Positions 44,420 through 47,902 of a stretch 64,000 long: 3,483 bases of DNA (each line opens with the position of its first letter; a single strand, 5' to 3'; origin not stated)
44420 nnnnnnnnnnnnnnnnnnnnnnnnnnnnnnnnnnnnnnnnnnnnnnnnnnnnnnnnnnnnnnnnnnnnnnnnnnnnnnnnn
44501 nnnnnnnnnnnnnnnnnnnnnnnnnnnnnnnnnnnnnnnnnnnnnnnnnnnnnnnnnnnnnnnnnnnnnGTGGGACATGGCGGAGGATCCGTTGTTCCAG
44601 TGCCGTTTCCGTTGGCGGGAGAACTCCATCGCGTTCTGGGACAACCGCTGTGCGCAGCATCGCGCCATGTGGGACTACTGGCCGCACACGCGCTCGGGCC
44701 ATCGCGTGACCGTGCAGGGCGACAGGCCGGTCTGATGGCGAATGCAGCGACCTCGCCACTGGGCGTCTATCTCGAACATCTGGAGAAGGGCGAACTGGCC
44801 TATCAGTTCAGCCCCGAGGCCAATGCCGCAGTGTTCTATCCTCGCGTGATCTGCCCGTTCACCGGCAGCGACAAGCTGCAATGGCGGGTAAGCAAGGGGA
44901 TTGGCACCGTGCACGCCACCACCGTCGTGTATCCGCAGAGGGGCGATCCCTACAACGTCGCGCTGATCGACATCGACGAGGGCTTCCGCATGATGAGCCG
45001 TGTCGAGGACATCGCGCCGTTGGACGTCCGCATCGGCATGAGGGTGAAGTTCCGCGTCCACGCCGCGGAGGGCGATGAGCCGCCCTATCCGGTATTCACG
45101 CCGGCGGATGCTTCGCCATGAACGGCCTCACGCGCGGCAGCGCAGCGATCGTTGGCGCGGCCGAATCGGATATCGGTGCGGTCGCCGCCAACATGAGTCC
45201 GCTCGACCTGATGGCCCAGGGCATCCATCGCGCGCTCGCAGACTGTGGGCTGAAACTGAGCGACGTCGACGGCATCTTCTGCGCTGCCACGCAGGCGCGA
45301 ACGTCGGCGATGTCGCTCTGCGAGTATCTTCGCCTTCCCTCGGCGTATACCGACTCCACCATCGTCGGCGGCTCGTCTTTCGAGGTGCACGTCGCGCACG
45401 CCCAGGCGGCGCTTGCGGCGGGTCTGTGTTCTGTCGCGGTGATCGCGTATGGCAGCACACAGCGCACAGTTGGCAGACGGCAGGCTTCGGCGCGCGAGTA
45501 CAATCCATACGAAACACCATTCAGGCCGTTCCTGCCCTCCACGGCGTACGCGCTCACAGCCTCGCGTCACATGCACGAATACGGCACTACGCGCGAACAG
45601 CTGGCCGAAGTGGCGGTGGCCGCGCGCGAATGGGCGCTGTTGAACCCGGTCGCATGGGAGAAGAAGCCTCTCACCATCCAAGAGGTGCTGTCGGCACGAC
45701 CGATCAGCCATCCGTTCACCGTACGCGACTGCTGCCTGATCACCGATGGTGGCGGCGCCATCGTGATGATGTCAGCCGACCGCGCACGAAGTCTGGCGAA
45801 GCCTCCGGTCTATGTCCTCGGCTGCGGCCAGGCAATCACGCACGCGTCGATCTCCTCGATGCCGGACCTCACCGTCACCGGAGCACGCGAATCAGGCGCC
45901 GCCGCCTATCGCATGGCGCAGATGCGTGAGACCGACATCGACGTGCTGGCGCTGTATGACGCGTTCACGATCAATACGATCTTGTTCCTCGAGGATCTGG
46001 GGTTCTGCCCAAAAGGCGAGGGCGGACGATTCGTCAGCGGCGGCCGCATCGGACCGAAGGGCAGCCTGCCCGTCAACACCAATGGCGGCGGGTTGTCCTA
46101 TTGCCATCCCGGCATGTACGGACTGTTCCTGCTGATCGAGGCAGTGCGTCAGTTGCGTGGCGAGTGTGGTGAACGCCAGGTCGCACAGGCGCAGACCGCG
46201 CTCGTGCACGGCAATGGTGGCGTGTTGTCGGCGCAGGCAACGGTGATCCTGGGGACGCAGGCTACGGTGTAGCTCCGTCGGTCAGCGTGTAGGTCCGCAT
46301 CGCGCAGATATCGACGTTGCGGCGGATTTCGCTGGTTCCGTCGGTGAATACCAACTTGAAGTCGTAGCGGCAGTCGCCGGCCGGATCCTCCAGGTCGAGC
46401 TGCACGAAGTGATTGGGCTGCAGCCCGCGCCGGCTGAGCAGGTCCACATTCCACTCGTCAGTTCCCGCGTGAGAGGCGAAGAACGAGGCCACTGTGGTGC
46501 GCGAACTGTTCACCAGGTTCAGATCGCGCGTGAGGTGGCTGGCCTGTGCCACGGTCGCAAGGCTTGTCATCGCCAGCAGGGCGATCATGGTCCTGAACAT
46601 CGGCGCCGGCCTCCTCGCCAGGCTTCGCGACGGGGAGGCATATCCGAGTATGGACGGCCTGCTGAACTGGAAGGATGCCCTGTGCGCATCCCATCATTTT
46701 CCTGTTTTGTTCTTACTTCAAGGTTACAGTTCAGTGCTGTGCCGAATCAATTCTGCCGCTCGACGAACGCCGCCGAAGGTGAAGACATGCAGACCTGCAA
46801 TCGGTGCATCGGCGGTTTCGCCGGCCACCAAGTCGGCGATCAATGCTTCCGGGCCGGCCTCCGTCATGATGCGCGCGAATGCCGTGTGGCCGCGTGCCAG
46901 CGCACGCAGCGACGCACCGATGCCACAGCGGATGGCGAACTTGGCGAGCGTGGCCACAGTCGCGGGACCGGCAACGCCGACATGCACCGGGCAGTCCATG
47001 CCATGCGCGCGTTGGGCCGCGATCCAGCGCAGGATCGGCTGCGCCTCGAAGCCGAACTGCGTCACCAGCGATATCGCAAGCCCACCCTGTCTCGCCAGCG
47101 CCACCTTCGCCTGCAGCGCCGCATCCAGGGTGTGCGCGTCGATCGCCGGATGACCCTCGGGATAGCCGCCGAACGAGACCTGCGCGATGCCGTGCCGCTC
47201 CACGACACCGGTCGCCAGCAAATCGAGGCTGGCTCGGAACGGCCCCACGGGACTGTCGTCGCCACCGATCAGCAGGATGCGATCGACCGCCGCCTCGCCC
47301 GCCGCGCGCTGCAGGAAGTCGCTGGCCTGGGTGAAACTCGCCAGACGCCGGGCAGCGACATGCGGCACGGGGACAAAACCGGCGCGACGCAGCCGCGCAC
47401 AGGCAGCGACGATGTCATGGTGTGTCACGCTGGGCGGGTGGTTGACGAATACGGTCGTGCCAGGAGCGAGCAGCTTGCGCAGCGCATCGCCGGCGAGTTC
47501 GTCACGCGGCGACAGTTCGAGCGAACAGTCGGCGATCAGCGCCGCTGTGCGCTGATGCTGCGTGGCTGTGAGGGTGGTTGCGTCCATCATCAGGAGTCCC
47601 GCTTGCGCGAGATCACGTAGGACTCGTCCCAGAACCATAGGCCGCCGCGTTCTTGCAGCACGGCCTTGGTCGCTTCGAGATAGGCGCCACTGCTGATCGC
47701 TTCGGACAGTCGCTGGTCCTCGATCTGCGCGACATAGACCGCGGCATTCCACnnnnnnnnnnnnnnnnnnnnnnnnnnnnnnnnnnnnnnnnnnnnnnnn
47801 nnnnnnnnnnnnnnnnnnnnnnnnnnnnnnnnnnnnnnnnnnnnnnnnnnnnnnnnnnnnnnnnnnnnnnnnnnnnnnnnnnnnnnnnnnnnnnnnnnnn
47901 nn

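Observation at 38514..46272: Ten-gene oxygenase operon with no reductase: PaaE is missing and no ferredoxin or ferredoxin reductase is in the window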

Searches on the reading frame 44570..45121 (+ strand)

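Call 3: search_protein_families(library=pfam, proteins=[window:44570-45121:+], max_evalue=0.01)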
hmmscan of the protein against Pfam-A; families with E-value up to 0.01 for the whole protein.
window:44570-45121:+ (183 aa): 1 family
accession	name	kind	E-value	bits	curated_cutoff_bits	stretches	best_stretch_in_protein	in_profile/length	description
PF01796.24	OB_ChsH2_C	-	9.3e-15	54.8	27.1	1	105-162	1-63/65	ChsH2, C-terminal OB-fold domain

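Call 4: search_protein_families(library=ncbifam, proteins=[window:44570-45121:+], max_evalue=0.001)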
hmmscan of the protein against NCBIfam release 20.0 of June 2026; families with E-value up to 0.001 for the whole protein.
window:44570-45121:+ (183 aa): 0 families

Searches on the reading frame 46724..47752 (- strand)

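Call 11: search_protein_families(library=pfam, proteins=[window:46724-47752:-], max_evalue=0.001)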
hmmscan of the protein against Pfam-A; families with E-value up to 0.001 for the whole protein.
window:46724-47752:- (342 aa): 2 families
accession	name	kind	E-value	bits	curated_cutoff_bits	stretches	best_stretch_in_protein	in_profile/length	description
PF03435.24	Sacchrp_dh_NADP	-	0.00023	21.9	25.1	0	201-254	45-98/129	Saccharopine dehydrogenase NADP binding domain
PF02219.23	MTHFR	-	0.00082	19.2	24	1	189-276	140-223/287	Methylenetetrahydrofolate reductase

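Call 80: search_protein_families(library=ncbifam, proteins=[window:46724-47752:-], max_evalue=1e-20)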
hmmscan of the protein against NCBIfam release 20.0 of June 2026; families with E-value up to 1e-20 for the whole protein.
window:46724-47752:- (342 aa): 0 families
